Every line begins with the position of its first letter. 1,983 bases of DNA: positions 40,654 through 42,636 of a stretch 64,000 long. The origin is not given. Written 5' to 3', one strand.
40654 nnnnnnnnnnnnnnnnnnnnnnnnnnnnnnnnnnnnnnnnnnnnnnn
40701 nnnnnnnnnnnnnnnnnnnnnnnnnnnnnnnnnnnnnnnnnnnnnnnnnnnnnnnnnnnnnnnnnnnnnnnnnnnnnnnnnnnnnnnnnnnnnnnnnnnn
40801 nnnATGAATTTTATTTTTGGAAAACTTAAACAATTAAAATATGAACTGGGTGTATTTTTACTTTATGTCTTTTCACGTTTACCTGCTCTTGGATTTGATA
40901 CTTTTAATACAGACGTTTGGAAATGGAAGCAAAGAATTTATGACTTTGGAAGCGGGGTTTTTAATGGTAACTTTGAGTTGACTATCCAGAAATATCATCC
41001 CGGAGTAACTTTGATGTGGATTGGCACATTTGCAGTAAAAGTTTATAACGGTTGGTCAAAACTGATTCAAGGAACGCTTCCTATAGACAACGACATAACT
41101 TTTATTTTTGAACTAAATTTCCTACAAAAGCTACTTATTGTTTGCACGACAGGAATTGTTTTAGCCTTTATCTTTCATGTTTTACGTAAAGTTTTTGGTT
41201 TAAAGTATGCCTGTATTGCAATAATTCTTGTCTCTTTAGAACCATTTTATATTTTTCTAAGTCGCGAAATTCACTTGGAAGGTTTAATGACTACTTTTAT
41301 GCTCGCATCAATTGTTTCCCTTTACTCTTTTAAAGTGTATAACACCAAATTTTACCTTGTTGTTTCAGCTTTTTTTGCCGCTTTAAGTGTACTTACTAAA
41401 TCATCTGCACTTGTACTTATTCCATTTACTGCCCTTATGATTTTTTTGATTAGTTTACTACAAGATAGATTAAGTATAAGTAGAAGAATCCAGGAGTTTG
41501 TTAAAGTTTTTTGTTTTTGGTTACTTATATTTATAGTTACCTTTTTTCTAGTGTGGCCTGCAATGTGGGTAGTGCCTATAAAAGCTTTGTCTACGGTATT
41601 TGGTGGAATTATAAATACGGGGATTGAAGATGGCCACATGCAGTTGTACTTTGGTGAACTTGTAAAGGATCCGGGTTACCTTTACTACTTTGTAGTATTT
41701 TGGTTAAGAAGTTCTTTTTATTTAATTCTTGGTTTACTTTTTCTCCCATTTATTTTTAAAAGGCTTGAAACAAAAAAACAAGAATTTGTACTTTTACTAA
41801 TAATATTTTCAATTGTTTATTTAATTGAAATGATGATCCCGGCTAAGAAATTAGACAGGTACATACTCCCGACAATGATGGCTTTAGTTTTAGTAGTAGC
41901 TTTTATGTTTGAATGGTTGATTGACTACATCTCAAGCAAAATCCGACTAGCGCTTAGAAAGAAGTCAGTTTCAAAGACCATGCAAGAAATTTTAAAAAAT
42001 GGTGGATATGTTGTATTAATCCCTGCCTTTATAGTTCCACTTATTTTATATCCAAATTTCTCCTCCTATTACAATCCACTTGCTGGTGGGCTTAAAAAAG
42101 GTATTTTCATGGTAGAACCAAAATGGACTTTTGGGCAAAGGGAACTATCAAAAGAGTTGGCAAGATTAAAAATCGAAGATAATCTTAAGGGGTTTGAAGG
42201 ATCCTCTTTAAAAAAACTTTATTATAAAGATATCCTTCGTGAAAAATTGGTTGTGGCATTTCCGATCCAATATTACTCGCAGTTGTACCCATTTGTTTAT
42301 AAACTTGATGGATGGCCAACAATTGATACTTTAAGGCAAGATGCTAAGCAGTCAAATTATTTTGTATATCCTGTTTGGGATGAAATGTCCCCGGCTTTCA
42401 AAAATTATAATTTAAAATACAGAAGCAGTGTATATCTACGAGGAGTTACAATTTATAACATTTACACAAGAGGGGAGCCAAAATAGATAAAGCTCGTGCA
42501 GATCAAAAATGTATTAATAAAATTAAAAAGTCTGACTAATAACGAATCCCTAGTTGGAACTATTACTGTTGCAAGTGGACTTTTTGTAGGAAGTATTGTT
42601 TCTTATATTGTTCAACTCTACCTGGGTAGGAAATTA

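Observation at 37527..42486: Three tandem PMT/ArnT-like GT-C paralogs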

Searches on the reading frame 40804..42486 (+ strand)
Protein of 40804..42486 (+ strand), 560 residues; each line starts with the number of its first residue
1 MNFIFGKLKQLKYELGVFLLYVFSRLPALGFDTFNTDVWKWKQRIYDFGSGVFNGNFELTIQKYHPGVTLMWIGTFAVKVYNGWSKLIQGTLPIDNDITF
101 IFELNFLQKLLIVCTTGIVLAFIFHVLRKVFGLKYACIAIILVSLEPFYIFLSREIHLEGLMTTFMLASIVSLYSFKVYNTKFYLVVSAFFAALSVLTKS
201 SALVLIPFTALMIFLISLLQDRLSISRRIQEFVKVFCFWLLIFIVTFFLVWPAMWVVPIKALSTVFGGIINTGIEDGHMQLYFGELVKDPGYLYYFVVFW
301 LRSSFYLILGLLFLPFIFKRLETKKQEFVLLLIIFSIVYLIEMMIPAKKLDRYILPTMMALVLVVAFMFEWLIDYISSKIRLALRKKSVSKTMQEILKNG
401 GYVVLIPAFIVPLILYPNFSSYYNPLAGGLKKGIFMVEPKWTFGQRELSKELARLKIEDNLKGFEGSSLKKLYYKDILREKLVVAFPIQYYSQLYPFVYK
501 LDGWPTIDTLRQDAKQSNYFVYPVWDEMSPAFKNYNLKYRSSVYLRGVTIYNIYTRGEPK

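Call 5: search_protein_families(library=pfam, proteins=[window:40804-42486:+], max_evalue=0.01)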
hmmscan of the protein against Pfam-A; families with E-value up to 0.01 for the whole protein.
window:40804-42486:+ (560 aa): 2 families
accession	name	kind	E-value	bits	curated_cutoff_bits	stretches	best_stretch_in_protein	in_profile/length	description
PF13231.12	PMT_2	-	6.5e-06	26.9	26.1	1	116-237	32-150/160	Dolichyl-phosphate-mannose-protein mannosyltransferase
PF02366.24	PMT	-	0.0005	20.2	22.7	1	112-257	90-234/245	Dolichyl-phosphate-mannose-protein mannosyltransferase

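Call 13: search_protein_families(library=ncbifam, proteins=[window:40804-42486:+], max_evalue=0.1)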
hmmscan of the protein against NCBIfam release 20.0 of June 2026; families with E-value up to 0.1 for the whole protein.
window:40804-42486:+ (560 aa): 1 family
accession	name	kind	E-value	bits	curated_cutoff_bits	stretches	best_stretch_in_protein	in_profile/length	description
TIGR03663.1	TIGR03663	subfamily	3.1e-06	26.5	126.25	1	110-349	74-316/435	flippase activity-associated protein Agl23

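Call 16: search_solved_structures(query=window:40804-42486:+, max_evalue=10)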
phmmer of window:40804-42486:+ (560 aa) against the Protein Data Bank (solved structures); distinct sequences matched with E-value up to 10: 2.
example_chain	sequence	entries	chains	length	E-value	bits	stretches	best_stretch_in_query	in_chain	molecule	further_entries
4lqk_C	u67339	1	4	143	0.54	12.2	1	69-141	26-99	Protein A46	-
4m0s_A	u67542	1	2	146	0.65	11.9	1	69-140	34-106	Toll/IL1-receptor signalling interference protein A46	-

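Call 19: find_homologous_proteins(query=window:40804-42486:+, max_evalue=0.001)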
Query window:40804-42486:+ (560 aa): 335 proteins with E <= 0.001 among 8000 candidates; the best 120 are listed.
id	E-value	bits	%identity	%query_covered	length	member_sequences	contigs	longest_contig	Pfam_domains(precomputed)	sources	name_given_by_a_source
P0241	0.0e+0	1236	100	100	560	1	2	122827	PF13231.13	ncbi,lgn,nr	ncbi:glycosyltransferase family 39 protein [candidate division WWE3 bacterium]|nr:glycosyltransferas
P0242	1.3e-197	676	58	99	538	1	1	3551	PF02366.25,PF13231.13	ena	-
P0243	1.7e-172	593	50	98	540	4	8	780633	PF13231.13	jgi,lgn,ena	jgi:hypothetical protein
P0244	1.1e-166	574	49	98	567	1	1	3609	PF02366.25,PF13231.13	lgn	-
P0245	9.6e-166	571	50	98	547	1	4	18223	PF02366.25,PF13231.13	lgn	-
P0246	1.4e-158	547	55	87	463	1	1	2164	PF02366.25,PF13231.13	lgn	-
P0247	6.1e-155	535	49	98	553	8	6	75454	-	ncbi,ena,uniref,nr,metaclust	ncbi:MAG: hypothetical protein UU72_C0002G0024 [candidate division WWE3 bacterium GW2011_GWB1_41_6]|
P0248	2.9e-154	533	46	98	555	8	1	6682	-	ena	-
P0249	1.9e-152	527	46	99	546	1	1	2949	PF13231.13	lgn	-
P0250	5.4e-150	519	47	98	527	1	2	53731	PF13231.13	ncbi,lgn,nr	ncbi:MAG TPA: glycosyltransferase family 39 protein [Candidatus Saccharimonadales bacterium]|nr:glyc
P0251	8.9e-150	518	46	98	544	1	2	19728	PF02366.25,PF13231.13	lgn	-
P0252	7.2e-149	515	46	98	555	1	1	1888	PF02366.25,PF13231.13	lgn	-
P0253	1.0e-146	508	46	98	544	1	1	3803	PF02366.25,PF13231.13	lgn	-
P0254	1.4e-146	508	46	98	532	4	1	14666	-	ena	-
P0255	1.7e-146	507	45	99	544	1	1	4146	PF13231.13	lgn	-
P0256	2.6e-146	507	46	98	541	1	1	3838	PF13231.13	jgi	-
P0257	4.1e-145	503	46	98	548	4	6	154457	PF13231.13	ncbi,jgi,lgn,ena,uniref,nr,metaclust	ncbi:hypothetical protein A2886_00970 [candidate division WWE3 bacterium RIFCSPHIGHO2_01_FULL_42_13]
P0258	6.9e-145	502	45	98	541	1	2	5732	PF13231.13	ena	-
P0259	1.3e-144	501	46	98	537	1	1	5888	PF02366.25,PF13231.13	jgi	jgi:4-amino-4-deoxy-L-arabinose transferase-like glycosyltransferase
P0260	1.5e-144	501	46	98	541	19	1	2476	PF13231.13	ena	-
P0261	1.8e-143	497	44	98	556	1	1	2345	PF13231.13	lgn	-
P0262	3.6e-143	496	48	98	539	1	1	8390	PF13231.13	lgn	-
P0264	2.0e-142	494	45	98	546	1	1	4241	PF02366.25,PF13231.13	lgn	-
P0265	2.7e-141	490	45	98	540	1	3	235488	PF13231.13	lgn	-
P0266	5.5e-141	489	45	99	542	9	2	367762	PF13231.13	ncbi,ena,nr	ncbi:hypothetical protein HN803_01645 [candidate division WWE3 bacterium]|nr:hypothetical protein [c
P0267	5.7e-141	489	47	98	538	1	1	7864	PF02366.25,PF13231.13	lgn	-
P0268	7.0e-141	489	44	99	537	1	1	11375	PF02366.25,PF13231.13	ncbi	-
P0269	1.3e-140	488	44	99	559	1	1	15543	PF02366.25,PF13231.13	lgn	-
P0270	3.5e-140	487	45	98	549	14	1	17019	PF13231.13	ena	-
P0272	7.0e-140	486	43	98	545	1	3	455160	PF02366.25,PF13231.13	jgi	jgi:hypothetical protein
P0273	7.5e-140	486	45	98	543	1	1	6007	PF13231.13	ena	-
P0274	3.8e-139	483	46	98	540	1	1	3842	PF13231.13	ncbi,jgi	jgi:hypothetical protein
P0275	5.0e-139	483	44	98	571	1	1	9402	PF02366.25,PF13231.13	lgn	-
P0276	5.1e-139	483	45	98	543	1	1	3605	PF02366.25,PF13231.13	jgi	jgi:hypothetical protein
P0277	5.9e-139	483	45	98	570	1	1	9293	PF13231.13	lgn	-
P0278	8.1e-139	482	44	98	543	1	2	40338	PF13231.13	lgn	-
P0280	1.0e-138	482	42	98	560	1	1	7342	PF02366.25,PF13231.13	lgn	-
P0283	1.8e-138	481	45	98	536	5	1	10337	PF13231.13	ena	-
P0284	2.1e-138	481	44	98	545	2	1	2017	PF13231.13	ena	-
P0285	2.5e-138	480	45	98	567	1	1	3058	PF13231.13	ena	-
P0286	2.5e-138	480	44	98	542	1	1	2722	PF02366.25,PF13231.13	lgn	-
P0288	1.3e-137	478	44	98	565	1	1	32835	PF02366.25,PF13231.13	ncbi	-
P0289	2.7e-137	477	44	98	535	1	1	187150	PF02366.25,PF13231.13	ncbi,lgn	-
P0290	4.2e-137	476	44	99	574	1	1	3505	PF02366.25,PF13231.13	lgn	-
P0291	4.8e-137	476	44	98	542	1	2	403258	PF02366.25,PF13231.13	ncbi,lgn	-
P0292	6.2e-137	476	44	98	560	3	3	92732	PF13231.13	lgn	-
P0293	6.7e-137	476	45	97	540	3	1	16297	PF02366.25,PF13231.13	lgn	-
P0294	7.5e-137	476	46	98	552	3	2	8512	PF13231.13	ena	-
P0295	7.8e-137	476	44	98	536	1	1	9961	PF02366.25,PF13231.13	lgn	-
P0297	1.0e-136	475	43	98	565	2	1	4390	PF02366.25,PF13231.13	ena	-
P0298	1.1e-136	475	44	98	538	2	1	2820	PF13231.13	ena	-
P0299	9.9e-136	472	45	98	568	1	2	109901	PF26314.1,PF13231.13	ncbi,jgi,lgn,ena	ncbi:MAG: glycosyltransferase family 39 protein [Patescibacteria group bacterium]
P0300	1.1e-135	472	46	98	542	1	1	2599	PF13231.13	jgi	-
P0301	2.1e-135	471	45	99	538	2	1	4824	PF02366.25,PF13231.13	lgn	-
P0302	7.8e-135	469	42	100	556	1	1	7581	PF02366.25,PF13231.13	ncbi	ncbi:MAG: glycosyltransferase family 39 protein [Patescibacteria group bacterium]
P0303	8.3e-135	469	42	100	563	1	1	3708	PF02366.25,PF13231.13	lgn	-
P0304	3.2e-134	467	44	98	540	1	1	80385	PF02366.25,PF13231.13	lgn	-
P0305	4.3e-134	467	42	99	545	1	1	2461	PF13231.13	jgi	jgi:hypothetical protein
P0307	1.6e-133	465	44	98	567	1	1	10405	PF02366.25,PF13231.13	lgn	-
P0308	1.9e-133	464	43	98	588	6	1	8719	PF13231.13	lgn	-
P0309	2.2e-133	464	43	98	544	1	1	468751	PF13231.13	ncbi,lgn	-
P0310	4.9e-133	463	42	98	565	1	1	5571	PF02366.25,PF13231.13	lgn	-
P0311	1.2e-132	462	45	96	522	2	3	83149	PF13231.13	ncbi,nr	ncbi:hypothetical protein A2380_01155 [candidate division WWE3 bacterium RIFOXYB1_FULL_43_24]|nr:MAG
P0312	5.4e-132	460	45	98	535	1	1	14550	PF13231.13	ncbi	-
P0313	1.3e-131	458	45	98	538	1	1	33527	PF13231.13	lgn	-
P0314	3.7e-131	457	44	98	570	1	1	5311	PF02366.25,PF13231.13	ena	-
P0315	3.8e-131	457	45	98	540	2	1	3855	PF13231.13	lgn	-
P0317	5.2e-131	456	43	98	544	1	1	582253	PF13231.13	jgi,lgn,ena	-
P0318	5.7e-131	456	43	98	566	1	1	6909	PF02366.25,PF13231.13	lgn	-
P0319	8.9e-131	456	45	98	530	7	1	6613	PF13231.13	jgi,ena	-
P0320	9.4e-131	455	44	98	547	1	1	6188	PF13231.13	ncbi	-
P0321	1.3e-130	455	42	98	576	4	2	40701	PF02366.25,PF13231.13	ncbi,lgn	-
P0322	4.0e-130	453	43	99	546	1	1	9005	PF13231.13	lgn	-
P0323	4.7e-130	453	42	98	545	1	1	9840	PF13231.13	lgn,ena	-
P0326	1.5e-129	451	43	98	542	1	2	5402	PF13231.13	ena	-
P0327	4.0e-129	450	43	95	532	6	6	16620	PF13231.13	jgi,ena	-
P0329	4.9e-129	450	41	98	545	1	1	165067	PF13231.13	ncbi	-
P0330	4.9e-129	450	43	98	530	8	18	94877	PF13231.13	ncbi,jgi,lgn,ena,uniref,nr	ncbi:hypothetical protein A3K01_02725 [candidate division WWE3 bacterium RIFOXYD1_FULL_43_17]|uniref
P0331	5.6e-129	450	42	99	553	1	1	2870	PF13231.13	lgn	-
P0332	6.3e-129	449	43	98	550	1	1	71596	PF13231.13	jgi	jgi:4-amino-4-deoxy-L-arabinose transferase-like glycosyltransferase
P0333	8.9e-129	449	45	96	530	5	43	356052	PF13231.13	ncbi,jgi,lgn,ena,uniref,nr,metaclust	ncbi:MAG: hypothetical protein UU64_C0001G0056 [candidate division WWE3 bacterium GW2011_GWF2_41_45]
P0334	9.2e-129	449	44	98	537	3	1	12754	PF13231.13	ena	-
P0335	1.2e-128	448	43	98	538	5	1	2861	PF02366.25,PF13231.13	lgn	-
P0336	1.8e-128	448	43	98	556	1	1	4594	PF02366.25,PF13231.13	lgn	-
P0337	2.3e-128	448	44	95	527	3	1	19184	PF13231.13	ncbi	-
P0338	3.4e-128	447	42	98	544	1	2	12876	PF13231.13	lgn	-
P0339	3.5e-128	447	44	98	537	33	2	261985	PF13231.13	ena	-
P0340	3.5e-128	447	45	98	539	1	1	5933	PF13231.13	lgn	-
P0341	3.8e-128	447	44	98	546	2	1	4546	PF13231.13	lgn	-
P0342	5.2e-128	446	42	98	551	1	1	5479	PF13231.13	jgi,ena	-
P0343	6.7e-128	446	43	98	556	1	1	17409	PF02366.25,PF13231.13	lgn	-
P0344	9.5e-128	446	42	98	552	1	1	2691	PF13231.13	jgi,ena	-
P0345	1.0e-127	445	42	98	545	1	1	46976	PF13231.13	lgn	-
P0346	1.1e-127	445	45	95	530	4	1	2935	PF13231.13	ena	-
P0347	1.1e-127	445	41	98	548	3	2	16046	PF13231.13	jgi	jgi:hypothetical protein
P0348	1.3e-127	445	43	98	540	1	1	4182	PF13231.13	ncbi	-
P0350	1.4e-127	445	42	98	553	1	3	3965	PF13231.13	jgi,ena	-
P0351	1.9e-127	445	42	98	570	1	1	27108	PF02366.25,PF13231.13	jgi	jgi:hypothetical protein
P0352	3.1e-127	444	42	97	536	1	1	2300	PF02366.25,PF13231.13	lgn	-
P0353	3.5e-127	444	42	98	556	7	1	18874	PF02366.25,PF13231.13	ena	-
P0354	4.2e-127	443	44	98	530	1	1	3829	PF13231.13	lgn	-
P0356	5.0e-127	443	43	98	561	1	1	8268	PF13231.13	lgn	-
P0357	5.2e-127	443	43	93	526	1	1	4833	PF02366.25,PF13231.13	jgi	jgi:hypothetical protein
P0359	6.1e-127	443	43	99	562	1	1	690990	PF02366.25,PF13231.13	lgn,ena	-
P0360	6.3e-127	443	43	98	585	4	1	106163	PF02366.25,PF13231.13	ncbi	-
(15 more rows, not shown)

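Call 27: search_solved_structures(query=A3, max_evalue=10)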
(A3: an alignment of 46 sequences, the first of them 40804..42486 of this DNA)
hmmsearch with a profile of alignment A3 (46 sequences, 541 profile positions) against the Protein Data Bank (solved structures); distinct sequences matched with E-value up to 10: 2.
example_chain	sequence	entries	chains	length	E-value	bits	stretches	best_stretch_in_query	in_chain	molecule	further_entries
5ezm_A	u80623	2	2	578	6.7e-05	25.1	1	99-388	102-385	4-amino-4-deoxy-L-arabinose transferase or related glycosyltransferases of PMT family | 4-amino-4-deoxy-L-arabinose (L-Ara4N) transferase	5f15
6p25_B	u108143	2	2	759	0.022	16.8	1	108-246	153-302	Dolichyl-phosphate-mannose--protein mannosyltransferase 2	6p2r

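Call 75: search_solved_structures(query=A3, max_evalue=0.001, show_alignments=1)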
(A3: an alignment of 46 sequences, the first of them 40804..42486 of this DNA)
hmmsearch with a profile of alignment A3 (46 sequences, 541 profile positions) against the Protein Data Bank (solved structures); distinct sequences matched with E-value up to 0.001: 1.
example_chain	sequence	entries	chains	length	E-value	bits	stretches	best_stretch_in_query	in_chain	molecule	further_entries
5ezm_A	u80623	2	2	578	6.7e-05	25.1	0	99-388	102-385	4-amino-4-deoxy-L-arabinose transferase or related glycosyltransferases of PMT family | 4-amino-4-deoxy-L-arabinose (L-Ara4N) transferase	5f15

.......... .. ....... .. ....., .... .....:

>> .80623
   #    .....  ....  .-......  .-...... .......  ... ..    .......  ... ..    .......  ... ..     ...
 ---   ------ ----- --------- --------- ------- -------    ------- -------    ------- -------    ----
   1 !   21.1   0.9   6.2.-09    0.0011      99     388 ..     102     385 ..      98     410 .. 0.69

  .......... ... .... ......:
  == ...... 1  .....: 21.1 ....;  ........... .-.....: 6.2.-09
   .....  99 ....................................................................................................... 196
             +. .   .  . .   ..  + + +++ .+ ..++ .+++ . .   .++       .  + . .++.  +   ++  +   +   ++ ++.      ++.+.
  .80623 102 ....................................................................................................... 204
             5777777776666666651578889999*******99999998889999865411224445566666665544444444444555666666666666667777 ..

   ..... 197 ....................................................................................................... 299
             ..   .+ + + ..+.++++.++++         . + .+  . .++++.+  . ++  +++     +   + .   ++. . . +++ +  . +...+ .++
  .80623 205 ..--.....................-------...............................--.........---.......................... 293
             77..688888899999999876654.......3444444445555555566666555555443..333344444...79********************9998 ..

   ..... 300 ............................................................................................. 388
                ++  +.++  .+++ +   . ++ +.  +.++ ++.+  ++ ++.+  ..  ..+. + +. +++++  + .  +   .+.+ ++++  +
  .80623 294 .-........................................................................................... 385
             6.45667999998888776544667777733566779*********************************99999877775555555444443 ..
